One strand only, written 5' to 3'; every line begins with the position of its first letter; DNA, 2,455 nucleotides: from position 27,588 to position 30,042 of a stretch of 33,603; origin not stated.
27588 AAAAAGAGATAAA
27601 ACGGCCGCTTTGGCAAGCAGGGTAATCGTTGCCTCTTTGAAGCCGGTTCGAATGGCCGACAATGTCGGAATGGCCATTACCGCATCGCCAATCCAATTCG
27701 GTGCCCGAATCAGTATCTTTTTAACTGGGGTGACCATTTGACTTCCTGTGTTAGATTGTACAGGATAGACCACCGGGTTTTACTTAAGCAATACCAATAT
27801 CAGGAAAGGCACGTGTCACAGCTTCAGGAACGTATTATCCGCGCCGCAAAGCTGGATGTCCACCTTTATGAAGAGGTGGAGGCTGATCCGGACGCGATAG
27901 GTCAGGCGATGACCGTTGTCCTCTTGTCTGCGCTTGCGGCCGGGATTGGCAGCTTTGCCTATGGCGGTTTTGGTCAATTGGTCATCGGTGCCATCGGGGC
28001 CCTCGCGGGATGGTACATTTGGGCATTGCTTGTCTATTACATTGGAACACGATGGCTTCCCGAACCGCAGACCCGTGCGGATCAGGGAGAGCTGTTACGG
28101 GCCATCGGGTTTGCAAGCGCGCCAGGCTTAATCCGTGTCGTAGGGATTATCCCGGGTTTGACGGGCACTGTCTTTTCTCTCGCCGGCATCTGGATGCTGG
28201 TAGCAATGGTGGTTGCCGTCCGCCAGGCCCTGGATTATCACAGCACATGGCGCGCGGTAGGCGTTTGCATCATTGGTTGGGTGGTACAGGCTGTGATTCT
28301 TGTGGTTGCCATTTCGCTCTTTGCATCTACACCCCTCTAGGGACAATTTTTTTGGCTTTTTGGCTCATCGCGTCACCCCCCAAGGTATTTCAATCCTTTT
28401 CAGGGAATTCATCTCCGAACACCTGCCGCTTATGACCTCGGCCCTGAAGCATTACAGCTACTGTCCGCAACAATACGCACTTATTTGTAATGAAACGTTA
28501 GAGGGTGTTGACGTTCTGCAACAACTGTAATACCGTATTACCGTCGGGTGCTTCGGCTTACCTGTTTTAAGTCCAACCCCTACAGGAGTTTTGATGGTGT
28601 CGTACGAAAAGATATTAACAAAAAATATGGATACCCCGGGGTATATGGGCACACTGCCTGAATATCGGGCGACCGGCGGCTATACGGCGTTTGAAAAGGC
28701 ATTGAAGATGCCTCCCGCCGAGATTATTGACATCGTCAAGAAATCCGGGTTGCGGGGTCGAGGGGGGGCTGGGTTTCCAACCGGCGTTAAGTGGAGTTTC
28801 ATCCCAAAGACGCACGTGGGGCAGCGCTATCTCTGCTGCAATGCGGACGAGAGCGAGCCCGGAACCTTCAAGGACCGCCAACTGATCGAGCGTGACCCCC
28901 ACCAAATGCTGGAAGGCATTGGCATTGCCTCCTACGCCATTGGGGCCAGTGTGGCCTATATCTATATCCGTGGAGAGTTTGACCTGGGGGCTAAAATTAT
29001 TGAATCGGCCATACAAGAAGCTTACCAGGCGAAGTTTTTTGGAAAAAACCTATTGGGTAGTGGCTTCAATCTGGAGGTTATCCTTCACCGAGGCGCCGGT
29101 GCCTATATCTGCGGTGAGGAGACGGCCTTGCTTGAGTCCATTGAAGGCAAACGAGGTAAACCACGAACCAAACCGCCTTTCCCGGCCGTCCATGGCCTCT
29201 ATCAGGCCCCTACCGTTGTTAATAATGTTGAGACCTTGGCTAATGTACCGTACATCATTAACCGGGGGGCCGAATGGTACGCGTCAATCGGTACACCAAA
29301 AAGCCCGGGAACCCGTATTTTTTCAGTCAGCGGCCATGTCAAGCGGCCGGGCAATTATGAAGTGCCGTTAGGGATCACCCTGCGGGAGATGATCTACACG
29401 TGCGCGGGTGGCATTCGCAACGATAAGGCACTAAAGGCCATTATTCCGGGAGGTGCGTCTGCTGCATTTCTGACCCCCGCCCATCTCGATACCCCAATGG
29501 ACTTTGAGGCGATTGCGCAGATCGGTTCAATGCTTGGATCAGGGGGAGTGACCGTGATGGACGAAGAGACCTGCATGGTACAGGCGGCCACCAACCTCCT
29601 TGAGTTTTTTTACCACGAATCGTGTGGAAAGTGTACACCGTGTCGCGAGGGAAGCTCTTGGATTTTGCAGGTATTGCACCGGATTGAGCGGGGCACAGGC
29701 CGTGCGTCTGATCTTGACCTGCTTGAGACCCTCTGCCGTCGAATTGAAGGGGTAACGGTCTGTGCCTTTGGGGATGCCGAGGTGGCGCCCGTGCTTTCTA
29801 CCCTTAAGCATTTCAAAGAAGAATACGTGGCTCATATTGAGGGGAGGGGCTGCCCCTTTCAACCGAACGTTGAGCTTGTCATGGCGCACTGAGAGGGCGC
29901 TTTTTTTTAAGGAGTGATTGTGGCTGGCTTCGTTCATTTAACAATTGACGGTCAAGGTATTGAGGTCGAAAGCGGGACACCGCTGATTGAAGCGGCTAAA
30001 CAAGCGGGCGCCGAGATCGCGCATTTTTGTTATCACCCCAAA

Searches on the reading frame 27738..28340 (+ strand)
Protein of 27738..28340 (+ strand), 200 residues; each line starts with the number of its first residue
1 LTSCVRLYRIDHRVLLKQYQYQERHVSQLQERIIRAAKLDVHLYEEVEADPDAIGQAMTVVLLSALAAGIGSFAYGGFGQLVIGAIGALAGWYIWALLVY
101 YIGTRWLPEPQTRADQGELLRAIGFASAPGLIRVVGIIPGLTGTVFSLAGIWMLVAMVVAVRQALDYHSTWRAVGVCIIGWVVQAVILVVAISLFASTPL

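Call 62: search_protein_families(library=pfam, proteins=[window:27738-28340:+], max_evalue=0.00001)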
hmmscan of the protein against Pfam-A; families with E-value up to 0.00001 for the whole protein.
window:27738-28340:+ (200 aa): 1 family
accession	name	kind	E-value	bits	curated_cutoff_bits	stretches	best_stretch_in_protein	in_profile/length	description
PF04893.22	Yip1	-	1.1e-10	42.1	28.6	1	45-190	12-171/173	Yip1 domain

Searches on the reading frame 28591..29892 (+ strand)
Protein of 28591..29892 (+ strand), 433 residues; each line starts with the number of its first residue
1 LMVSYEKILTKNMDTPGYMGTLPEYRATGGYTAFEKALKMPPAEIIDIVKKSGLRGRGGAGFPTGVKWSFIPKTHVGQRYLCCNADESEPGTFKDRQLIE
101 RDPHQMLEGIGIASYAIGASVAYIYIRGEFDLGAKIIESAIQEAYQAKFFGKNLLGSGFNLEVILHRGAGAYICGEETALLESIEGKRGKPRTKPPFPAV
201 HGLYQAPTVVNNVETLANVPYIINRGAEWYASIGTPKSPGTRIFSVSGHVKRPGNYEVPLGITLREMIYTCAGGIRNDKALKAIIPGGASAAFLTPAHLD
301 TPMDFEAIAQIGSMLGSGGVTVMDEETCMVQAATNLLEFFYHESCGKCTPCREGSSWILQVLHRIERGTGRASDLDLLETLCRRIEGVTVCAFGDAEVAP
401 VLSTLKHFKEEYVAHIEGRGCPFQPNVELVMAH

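Call 62: search_protein_families(library=pfam, proteins=[window:28591-29892:+], max_evalue=0.00001)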
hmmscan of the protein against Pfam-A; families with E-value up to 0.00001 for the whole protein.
window:28591-29892:+ (433 aa): 4 families
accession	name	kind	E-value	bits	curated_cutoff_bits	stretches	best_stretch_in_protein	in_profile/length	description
PF01512.22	Complex1_51K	-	2.8e-49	167.3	31.2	1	49-220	1-149/150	Nuo51 FMN-binding domain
PF10589.14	NADH_4Fe-4S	-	5.9e-32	109.8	23.5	1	332-415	2-85/85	NADH-ubiquinone oxidoreductase-F iron-sulfur binding region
PF10531.15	SLBB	-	3.9e-11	43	27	1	244-279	2-37/55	SLBB domain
PF22461.2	SLBB_2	-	4.8e-09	36.6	27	1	244-293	3-53/79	SLBB domain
